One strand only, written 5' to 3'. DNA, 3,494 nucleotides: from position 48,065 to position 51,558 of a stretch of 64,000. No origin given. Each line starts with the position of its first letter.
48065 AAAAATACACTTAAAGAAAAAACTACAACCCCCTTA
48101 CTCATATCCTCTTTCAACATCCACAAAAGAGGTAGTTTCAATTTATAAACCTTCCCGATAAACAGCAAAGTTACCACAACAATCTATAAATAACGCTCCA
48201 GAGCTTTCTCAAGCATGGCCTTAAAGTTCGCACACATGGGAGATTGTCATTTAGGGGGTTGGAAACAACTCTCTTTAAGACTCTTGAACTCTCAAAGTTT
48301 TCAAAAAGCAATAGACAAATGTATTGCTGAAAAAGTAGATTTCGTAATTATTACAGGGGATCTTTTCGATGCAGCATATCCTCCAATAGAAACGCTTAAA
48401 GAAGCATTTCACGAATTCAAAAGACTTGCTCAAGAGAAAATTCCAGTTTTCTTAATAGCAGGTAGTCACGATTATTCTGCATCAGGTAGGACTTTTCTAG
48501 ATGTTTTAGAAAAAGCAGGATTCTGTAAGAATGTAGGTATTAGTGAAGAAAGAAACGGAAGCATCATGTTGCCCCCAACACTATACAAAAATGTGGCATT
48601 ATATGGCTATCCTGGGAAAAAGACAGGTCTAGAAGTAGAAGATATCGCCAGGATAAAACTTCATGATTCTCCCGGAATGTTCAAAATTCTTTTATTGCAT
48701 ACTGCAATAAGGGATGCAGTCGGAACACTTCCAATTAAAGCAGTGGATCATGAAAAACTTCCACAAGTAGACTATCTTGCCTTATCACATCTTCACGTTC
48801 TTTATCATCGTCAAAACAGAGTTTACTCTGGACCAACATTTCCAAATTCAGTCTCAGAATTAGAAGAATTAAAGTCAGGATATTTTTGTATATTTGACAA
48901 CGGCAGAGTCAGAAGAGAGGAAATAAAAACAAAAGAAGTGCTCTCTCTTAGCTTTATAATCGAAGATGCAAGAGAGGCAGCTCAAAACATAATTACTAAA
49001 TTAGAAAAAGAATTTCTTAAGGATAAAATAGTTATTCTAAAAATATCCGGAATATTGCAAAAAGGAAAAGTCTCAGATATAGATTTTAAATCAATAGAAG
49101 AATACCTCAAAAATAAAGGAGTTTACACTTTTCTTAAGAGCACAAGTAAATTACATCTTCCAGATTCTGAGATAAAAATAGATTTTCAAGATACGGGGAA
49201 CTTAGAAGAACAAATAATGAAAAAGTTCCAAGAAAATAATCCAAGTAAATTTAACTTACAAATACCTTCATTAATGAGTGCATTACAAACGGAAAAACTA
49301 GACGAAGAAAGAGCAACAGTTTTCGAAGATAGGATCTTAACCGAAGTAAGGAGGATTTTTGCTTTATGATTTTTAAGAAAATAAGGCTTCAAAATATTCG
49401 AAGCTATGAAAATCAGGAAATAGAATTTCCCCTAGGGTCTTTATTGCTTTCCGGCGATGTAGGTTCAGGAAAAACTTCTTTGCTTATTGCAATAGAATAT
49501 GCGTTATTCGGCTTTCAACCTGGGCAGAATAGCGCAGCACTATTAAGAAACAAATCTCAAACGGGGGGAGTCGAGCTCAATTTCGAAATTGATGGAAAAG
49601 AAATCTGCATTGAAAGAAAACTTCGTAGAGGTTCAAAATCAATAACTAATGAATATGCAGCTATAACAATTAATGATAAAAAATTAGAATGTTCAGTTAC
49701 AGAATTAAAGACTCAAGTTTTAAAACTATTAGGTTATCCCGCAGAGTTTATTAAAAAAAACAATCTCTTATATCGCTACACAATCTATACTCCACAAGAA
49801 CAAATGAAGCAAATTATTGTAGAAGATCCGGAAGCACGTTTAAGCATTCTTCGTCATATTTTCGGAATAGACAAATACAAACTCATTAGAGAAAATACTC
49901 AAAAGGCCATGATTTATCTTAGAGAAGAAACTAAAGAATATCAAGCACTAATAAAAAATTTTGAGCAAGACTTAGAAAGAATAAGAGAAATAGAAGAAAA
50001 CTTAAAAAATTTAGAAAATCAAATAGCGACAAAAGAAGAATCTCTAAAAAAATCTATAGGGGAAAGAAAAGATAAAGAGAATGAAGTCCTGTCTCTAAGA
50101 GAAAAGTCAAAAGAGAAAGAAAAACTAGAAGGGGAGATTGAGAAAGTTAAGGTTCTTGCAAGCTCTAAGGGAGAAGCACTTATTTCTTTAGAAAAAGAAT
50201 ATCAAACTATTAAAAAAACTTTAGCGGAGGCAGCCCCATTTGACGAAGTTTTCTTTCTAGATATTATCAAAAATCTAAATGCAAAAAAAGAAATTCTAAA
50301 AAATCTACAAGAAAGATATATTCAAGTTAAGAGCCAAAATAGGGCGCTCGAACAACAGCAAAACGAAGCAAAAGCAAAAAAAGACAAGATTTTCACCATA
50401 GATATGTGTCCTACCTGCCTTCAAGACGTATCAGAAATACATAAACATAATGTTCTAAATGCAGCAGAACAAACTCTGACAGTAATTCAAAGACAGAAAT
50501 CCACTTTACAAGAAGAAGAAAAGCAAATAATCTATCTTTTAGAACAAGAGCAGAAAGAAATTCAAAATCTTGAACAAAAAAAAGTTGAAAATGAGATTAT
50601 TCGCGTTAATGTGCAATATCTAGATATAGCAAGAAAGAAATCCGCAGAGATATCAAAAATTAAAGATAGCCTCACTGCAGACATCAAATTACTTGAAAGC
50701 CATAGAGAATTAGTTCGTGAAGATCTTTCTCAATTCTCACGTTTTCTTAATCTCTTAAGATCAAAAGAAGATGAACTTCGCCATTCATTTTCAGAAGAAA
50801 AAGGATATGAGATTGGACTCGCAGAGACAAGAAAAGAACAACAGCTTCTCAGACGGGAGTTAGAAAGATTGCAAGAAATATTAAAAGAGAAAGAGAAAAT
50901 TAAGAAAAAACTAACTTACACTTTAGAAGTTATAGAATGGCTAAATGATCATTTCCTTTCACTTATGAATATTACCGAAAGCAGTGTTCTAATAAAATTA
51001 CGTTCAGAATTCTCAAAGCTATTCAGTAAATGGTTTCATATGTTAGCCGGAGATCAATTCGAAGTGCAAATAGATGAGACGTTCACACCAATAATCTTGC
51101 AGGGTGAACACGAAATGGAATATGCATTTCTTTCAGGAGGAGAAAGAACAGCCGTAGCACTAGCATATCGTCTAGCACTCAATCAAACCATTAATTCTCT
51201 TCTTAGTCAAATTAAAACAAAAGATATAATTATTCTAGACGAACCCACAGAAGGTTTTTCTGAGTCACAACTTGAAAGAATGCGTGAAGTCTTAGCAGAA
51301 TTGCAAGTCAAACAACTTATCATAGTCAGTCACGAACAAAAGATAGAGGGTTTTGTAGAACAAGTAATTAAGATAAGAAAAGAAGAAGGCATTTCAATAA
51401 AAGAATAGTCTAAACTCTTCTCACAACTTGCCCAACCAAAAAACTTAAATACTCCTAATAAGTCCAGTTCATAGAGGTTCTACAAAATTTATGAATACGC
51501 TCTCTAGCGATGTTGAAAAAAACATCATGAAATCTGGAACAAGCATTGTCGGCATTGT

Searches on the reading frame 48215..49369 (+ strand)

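Call 99: search_protein_families(library=pfam, proteins=[window:48215-49369:+], max_evalue=0.001)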
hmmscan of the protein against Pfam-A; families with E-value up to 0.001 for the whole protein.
window:48215-49369:+ (384 aa): 1 family
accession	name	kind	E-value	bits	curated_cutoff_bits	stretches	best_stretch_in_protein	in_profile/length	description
PF00149.33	Metallophos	-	8.4e-13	49.6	21.5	1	3-195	1-190/191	Calcineurin-like phosphoesterase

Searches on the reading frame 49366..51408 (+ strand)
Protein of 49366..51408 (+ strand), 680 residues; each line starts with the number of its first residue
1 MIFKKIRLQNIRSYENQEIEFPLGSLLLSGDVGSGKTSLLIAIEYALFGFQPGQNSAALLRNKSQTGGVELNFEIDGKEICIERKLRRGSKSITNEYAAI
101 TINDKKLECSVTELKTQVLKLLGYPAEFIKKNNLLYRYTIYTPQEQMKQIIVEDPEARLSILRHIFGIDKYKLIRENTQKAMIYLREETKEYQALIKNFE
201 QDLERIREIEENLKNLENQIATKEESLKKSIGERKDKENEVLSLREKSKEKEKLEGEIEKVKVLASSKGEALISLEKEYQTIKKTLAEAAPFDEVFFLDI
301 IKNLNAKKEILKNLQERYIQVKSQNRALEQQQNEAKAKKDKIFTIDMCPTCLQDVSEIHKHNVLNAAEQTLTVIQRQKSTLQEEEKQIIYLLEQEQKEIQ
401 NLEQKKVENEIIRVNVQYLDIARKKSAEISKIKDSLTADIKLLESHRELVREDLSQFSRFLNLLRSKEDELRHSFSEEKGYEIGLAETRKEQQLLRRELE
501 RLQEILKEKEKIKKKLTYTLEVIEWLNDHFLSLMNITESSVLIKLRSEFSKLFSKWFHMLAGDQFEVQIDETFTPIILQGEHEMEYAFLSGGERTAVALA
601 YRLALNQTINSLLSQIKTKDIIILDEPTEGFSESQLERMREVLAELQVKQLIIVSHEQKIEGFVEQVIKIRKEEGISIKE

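Call 99: search_protein_families(library=pfam, proteins=[window:49366-51408:+], max_evalue=0.001)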
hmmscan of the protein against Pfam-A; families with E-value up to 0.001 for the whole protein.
window:49366-51408:+ (680 aa): 5 families
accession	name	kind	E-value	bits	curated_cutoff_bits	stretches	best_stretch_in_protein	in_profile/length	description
PF13476.12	AAA_23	-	6.9e-21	76.2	27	1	5-227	1-200/201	AAA domain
PF02463.25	SMC_N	-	4.8e-11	42.9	40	2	4-79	3-89/220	RecF/RecN/SMC N terminal domain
PF13555.12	AAA_29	-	2.9e-05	24.2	27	1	4-56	2-56/61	P-loop containing region of AAA domain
PF13175.12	AAA_15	-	6.7e-05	23.1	32.1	1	1-253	1-258/374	AAA ATPase domain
PF13558.12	SbcC_Walker_B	-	7.3e-05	23.4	27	1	582-644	26-89/90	SbcC/RAD50-like, Walker B motif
